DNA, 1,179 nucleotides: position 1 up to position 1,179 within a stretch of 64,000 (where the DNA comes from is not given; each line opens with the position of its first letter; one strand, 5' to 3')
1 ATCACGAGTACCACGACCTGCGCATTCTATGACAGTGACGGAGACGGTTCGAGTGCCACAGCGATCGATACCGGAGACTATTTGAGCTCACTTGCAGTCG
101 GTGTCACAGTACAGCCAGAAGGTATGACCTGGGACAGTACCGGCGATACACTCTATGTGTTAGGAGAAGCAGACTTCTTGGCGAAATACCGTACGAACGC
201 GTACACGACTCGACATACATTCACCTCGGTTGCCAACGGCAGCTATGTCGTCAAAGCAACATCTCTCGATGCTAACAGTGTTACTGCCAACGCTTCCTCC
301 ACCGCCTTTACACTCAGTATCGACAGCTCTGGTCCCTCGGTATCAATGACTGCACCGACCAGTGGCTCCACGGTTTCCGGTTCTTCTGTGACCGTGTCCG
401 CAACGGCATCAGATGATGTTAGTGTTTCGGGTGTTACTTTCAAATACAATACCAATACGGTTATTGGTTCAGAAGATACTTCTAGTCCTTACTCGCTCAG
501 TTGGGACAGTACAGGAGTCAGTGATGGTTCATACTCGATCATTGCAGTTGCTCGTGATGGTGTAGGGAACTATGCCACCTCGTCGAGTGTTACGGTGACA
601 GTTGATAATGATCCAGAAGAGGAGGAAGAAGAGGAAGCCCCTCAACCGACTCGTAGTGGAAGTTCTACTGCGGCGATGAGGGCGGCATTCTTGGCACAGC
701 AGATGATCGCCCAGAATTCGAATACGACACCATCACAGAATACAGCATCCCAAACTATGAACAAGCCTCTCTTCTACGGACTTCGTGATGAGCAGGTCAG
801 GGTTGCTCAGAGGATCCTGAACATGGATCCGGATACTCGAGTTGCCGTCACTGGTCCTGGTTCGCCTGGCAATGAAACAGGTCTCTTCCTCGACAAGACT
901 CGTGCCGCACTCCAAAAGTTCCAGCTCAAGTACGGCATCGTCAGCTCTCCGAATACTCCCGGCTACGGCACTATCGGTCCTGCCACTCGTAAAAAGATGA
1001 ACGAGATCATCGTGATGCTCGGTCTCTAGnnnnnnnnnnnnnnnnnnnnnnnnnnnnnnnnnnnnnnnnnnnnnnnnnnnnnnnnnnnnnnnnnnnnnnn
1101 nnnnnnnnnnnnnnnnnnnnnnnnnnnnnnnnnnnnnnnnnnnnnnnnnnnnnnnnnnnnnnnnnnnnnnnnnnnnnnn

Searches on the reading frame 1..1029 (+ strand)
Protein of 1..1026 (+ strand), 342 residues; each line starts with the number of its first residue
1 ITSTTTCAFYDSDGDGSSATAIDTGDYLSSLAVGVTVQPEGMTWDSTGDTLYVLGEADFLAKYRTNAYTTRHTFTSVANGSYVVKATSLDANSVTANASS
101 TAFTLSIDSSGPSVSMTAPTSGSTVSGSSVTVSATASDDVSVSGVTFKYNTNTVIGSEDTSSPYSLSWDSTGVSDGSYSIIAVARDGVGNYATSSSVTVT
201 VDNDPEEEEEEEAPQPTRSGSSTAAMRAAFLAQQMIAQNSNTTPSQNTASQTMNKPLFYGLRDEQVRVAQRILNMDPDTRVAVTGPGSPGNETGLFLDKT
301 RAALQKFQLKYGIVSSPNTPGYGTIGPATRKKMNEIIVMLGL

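Call 30: search_protein_families(library=pfam, proteins=[window:82-1029:+], max_evalue=0.1)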
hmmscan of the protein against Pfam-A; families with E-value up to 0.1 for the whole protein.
window:82-1029:+ (315 aa): 4 families
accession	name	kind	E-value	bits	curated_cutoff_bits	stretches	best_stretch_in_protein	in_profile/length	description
PF17957.7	Big_7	-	1.3e-17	64.6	24.1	1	85-153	1-68/70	Bacterial Ig domain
PF13750.12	Big_3_3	-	5.8e-05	23.3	27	0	137-178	3-45/157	Bacterial Ig-like domain (group 3)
PF19077.6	Big_13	-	6.6e-05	23.8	27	1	105-176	33-102/102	Bacterial Ig-like domain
PF01471.23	PG_binding_1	-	0.004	17.7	23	1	262-305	19-56/57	Putative peptidoglycan binding domain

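Call 69: find_homologous_proteins(query=window:1-1026:+, max_evalue=1e-10)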
Query window:1-1026:+ (342 aa): 167 proteins with E <= 1e-10 among 8000 candidates; the best 120 are listed.
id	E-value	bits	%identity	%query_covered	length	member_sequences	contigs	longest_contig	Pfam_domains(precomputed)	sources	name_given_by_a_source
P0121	2.1e-109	384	64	29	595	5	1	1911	PF27332.1,PF14347.12,PF11797.15,PF17957.8,PF13750.13,PF24384.2,PF09136.17,PF19077.7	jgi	jgi:hypothetical protein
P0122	2.4e-80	288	49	40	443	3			PF10648.16,PF21868.4,PF02494.23,PF17957.8,PF13750.13,PF16640.12,PF19077.7,PF09134.17,PF12637.15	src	-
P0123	3.9e-69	252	43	44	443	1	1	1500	PF02494.23,PF17957.8,PF13750.13,PF16640.12,PF19077.7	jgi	jgi:hypothetical protein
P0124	8.4e-65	237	45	45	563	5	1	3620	PF17957.8,PF13750.13,PF06832.19,PF19077.7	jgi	jgi:hypothetical protein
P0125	2.9e-63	232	40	74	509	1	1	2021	PF17957.8,PF13750.13,PF01471.24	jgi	jgi:Bacterial Ig domain/Putative peptidoglycan binding domain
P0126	1.1e-62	230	48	40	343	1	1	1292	PF02494.23,PF11259.14,PF17957.8,PF13750.13,PF16640.12,PF21865.3,PF19077.7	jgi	jgi:glutamine amidotransferase PdxT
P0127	1.1e-57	214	42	45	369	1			PF10648.16,PF17957.8,PF13750.13,PF19077.7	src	-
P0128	2.7e-56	209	48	40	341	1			PF17957.8,PF13750.13,PF19077.7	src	-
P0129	3.0e-55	206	43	40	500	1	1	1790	PF17957.8,PF13287.13,PF13290.14,PF24384.2,PF12245.15,PF19077.7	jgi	-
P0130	8.3e-53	198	42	41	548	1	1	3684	PF17957.8,PF13750.13,PF09136.17,PF19077.7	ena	-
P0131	4.6e-50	189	49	32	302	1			PF17957.8,PF13750.13,PF06832.19,PF19077.7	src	-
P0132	9.0e-50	188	49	38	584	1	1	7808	PF17957.8,PF13750.13,PF16640.12,PF17996.8,PF19077.7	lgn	-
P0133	1.1e-47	181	40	44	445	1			PF02494.23,PF17957.8,PF13750.13,PF06832.19,PF19078.7,PF19077.7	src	-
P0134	3.2e-47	180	44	43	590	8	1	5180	PF17957.8,PF13750.13,PF19077.7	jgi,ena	-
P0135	5.6e-45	172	44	39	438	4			PF17957.8,PF13750.13,PF06832.19,PF19077.7,PF16656.12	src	-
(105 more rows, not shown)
